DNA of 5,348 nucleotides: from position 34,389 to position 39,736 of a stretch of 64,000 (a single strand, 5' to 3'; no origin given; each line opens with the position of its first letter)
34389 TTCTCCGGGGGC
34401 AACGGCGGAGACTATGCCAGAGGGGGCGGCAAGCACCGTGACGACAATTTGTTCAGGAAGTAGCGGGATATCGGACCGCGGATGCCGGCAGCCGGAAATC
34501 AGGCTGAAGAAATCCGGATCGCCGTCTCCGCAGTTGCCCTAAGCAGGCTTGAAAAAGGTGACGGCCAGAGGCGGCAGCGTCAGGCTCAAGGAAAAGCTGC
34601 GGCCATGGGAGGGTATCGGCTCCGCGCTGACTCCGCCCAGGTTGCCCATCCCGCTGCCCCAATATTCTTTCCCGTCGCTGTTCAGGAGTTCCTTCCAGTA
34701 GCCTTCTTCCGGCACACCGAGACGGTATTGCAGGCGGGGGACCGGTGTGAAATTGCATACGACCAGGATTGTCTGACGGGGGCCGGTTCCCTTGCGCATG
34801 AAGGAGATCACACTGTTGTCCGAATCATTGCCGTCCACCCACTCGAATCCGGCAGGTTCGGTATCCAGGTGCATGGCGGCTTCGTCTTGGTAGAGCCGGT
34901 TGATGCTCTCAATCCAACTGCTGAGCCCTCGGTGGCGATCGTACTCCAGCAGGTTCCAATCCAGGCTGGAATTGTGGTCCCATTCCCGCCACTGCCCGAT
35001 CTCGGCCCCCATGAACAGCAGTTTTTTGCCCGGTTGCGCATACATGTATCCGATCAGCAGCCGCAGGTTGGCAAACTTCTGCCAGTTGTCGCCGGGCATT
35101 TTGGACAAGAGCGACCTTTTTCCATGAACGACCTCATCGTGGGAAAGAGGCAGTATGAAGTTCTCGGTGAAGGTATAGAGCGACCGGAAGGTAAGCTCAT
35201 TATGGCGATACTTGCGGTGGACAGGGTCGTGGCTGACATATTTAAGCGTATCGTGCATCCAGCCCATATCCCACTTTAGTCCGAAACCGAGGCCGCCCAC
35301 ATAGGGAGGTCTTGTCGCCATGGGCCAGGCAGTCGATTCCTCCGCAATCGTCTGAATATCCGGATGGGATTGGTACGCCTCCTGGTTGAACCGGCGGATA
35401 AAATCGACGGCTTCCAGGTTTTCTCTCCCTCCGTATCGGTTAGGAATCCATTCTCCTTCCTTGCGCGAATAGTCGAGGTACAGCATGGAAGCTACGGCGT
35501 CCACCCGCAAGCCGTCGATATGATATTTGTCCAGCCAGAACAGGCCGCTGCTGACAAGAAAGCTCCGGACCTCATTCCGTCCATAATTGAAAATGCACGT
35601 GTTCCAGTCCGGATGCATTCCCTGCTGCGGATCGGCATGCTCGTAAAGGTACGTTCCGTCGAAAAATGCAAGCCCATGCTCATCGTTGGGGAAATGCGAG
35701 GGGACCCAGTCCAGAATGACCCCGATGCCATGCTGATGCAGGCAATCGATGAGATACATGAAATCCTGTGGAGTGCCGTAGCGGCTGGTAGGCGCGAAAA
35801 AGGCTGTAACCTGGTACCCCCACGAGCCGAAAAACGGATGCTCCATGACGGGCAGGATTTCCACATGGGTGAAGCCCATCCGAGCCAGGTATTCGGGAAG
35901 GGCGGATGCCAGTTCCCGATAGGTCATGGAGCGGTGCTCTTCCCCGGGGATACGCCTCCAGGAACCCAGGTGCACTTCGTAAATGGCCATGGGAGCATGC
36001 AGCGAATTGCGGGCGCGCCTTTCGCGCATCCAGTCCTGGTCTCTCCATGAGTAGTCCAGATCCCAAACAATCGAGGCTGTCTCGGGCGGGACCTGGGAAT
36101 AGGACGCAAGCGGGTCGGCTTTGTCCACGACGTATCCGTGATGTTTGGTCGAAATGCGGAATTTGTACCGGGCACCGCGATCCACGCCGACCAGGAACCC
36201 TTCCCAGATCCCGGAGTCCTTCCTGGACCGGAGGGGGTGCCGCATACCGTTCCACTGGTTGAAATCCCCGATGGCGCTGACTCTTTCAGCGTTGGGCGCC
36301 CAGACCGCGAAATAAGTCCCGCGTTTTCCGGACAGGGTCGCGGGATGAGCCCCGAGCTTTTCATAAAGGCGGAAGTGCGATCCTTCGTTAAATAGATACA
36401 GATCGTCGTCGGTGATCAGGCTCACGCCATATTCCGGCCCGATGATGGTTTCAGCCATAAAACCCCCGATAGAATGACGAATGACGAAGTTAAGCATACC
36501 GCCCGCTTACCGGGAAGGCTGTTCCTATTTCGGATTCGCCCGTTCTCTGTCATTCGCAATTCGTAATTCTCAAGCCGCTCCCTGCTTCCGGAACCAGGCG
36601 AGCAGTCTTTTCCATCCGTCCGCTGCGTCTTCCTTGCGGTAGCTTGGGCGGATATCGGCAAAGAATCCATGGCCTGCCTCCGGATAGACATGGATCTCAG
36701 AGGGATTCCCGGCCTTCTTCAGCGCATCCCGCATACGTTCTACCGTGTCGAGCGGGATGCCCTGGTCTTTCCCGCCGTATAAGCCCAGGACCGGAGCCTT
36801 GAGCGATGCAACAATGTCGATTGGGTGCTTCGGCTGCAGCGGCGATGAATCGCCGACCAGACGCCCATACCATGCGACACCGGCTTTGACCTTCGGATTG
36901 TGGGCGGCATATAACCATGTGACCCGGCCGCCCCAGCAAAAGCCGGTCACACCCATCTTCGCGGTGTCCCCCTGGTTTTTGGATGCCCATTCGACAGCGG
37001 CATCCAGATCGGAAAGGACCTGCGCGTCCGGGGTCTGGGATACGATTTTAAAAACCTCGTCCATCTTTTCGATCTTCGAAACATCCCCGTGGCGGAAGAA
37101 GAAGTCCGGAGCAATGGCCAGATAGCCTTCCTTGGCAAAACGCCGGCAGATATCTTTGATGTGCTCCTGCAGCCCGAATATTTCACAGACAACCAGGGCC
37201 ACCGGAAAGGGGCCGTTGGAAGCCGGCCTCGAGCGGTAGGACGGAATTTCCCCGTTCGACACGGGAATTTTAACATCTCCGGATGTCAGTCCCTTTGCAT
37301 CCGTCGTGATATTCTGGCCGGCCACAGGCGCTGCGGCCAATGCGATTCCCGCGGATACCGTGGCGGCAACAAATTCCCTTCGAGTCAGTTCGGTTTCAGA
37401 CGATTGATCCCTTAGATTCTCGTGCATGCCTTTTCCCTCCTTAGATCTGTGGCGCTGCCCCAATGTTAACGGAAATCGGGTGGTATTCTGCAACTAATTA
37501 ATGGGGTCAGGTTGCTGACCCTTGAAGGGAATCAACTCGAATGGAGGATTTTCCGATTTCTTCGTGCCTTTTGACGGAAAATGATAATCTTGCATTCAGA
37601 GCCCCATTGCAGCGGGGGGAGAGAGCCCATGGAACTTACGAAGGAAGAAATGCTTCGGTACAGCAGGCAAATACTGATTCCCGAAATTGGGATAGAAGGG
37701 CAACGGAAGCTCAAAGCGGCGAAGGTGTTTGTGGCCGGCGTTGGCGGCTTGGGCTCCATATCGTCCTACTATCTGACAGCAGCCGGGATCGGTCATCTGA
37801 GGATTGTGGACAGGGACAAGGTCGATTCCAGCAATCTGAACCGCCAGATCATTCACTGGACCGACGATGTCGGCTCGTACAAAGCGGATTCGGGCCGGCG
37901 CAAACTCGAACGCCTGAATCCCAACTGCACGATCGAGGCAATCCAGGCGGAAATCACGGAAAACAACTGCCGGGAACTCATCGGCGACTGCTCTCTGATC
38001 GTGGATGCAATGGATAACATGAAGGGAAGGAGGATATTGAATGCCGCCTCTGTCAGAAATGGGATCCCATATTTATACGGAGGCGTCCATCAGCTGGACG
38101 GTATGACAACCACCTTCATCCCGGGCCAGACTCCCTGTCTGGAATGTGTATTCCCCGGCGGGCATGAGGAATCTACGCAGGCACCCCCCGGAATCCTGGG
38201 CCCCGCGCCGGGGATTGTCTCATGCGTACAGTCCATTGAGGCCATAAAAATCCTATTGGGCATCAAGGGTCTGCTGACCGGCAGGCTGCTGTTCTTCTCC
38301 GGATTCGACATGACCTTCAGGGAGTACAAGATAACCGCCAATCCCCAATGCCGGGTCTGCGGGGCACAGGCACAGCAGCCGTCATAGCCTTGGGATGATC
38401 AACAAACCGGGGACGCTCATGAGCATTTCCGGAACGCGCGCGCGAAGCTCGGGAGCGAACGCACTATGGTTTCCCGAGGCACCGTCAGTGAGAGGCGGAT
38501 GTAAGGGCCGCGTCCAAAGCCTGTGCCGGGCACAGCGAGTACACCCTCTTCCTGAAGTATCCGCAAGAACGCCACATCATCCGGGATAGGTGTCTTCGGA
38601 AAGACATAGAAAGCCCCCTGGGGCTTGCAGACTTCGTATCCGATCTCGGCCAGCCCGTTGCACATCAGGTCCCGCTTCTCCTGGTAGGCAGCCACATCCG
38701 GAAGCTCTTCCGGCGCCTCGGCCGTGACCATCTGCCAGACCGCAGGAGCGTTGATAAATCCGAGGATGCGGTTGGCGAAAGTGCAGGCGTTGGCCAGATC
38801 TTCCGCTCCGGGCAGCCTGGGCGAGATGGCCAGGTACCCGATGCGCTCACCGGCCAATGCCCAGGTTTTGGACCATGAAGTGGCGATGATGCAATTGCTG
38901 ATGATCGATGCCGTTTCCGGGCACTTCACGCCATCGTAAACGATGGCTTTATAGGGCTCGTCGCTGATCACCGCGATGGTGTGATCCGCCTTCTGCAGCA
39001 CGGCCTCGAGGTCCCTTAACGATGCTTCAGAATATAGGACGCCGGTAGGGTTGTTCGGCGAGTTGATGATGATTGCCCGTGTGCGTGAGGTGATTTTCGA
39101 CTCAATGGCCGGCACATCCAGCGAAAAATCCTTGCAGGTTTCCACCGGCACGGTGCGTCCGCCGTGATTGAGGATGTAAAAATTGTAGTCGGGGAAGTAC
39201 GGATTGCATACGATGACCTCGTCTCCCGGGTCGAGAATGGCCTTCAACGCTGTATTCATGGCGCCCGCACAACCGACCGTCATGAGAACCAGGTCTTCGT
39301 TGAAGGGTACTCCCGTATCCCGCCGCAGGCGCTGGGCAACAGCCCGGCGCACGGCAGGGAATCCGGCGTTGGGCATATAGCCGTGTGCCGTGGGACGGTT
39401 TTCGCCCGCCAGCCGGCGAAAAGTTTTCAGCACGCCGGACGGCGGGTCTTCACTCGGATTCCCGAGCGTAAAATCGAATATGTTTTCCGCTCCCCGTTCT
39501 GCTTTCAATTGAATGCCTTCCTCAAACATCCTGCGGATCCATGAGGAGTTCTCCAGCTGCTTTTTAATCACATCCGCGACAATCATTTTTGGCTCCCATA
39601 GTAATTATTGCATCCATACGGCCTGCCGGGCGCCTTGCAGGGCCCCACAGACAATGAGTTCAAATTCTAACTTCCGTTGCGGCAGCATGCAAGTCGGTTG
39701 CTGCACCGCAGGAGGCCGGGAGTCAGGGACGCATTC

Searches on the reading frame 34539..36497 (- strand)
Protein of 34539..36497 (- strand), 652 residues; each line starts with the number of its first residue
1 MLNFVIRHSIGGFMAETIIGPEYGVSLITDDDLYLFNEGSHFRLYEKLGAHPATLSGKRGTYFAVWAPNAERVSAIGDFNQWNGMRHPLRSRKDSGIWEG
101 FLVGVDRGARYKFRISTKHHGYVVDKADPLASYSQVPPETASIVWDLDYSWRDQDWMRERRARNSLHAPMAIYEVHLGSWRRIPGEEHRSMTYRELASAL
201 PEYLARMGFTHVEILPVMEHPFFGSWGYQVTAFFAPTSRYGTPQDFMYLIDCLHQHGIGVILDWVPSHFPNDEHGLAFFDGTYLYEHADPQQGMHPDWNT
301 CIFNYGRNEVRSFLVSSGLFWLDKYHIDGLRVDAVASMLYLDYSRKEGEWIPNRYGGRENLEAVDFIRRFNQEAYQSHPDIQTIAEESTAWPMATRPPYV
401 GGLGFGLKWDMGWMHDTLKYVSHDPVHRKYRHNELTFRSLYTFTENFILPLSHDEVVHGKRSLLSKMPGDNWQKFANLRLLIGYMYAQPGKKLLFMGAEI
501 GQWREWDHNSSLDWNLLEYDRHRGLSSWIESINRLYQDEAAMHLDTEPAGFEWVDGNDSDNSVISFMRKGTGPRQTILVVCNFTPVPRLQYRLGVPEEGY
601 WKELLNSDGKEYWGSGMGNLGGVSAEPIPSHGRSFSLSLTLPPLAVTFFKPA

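Call 12: search_protein_families(library=ncbifam, proteins=[window:34539-36497:-], max_evalue=0.00001)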
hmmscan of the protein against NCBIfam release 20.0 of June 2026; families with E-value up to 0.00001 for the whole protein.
window:34539-36497:- (652 aa): 19 families
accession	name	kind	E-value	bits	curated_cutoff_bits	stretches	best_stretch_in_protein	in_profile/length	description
NF003811.1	PRK05402.1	equivalog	6.2e-297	986.2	741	1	32-650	2-618/619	1,4-alpha-glucan branching protein GlgB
NF008967.0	PRK12313.1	equivalog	1.2e-287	955.4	577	1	26-651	5-627/633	1,4-alpha-glucan branching protein GlgB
TIGR01515.1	branching_enzym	equivalog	3e-277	921.1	463.95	1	32-649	1-606/607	1,4-alpha-glucan branching enzyme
NF011293.0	PRK14705.1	equivalog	1.6e-244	814.4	2376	1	21-652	596-1223/1224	1,4-alpha-glucan branching enzyme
NF009221.0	PRK12568.1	equivalog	4.6e-242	805.3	1270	1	33-649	127-741/745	1,4-alpha-glucan branching enzyme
NF011294.0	PRK14706.1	equivalog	1.1e-212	707.8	1284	1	46-649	28-622/642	1,4-alpha-glucan branching enzyme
TIGR02402.1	trehalose_TreZ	equivalog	4.2e-44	150.8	538.8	1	62-338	2-250/545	malto-oligosyltrehalose trehalohydrolase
TIGR02100.1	glgX_debranch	equivalog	1e-21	76.7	640.9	1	140-336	126-344/688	glycogen debranching protein GlgX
TIGR02104.1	pulA_typeI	equivalog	3.3e-19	68.4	504.5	1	58-334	18-320/605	type I pullulanase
NF002983.0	PRK03705.1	equivalog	9.1e-16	57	901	1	142-337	129-340/658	glycogen debranching protein GlgX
NF041321.1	Alpha-amyl_MalA_Halo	equivalog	1.2e-13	50.3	875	1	170-334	260-426/666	alpha-amylase MalA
TIGR02456.1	treS_nterm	equivalog_domain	2.8e-11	42.6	678.35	0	172-272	8-104/539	maltose alpha-D-glucosyltransferase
TIGR02401.1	trehalose_TreY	equivalog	1.6e-07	30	498.65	1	189-270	11-91/838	malto-oligosyltrehalose synthase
TIGR02403.1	trehalose_treC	equivalog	1.9e-07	30.2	799.05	0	202-270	34-101/544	alpha,alpha-phosphotrehalase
NF041090.1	Cyc-maltodext_AglB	equivalog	2.7e-07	29.8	540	0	202-274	72-142/470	cyclomaltodextrinase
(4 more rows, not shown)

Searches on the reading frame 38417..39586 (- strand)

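Call 12: search_protein_families(library=ncbifam, proteins=[window:38417-39586:-], max_evalue=0.00001)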
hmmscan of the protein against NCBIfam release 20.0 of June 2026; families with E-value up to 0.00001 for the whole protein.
window:38417-39586:- (389 aa): 70 families (the best 25 are shown)
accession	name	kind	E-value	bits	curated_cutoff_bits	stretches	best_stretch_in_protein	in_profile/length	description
NF005305.0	PRK06836.1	equivalog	1.1e-152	508.9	376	1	2-388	2-394/396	pyridoxal phosphate-dependent aminotransferase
NF041364.1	GntC_guanitoxin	equivalog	5.1e-60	203.2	415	1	42-378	6-350/356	guanitoxin biosynthesis PLP-dependent (S)-gamma-hydroxy-L-arginine cyclodehydratase GntC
NF041091.1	asp_aminotase_Arch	equivalog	3.3e-56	190.7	550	1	30-378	23-368/376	aspartate aminotransferase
NF005817.0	PRK07683.1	equivalog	3.3e-48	164.3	575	1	32-377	26-373/387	aminotransferase A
NF005744.0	PRK07568.1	subfamily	4.4e-48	164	389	1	14-345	12-339/398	pyridoxal phosphate-dependent aminotransferase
NF006230.0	PRK08363.1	equivalog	1.2e-47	162.6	534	1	66-360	62-365/398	alanine aminotransferase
NF004769.0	PRK06107.1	equivalog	2.7e-47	161.4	617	1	32-385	31-398/402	aspartate transaminase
NF005588.0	PRK07309.1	equivalog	1.4e-46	159.1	576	1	34-377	30-378/391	pyridoxal phosphate-dependent aminotransferase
NF004975.0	PRK06348.1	equivalog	1.7e-46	159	549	1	32-374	27-372/384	pyridoxal phosphate-dependent aminotransferase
NF005816.0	PRK07682.1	equivalog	2.2e-46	158.2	620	1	69-384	61-382/390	aminotransferase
NF005855.0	PRK07777.1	equivalog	4.2e-46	158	553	1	21-357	18-355/391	pyridoxal phosphate-dependent aminotransferase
NF006756.0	PRK09276.1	subfamily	1.5e-45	155.8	507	1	24-378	22-379/387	LL-diaminopimelate aminotransferase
NF004621.0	PRK05957.1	equivalog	4.7e-45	154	498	1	47-368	40-365/389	pyridoxal phosphate-dependent aminotransferase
TIGR03540.1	DapC_direct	equivalog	6e-45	153.8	593.25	1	25-377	21-376/383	LL-diaminopimelate aminotransferase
NF004770.0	PRK06108.1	subfamily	1.1e-43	149.5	422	1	68-361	67-366/396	pyridoxal phosphate-dependent aminotransferase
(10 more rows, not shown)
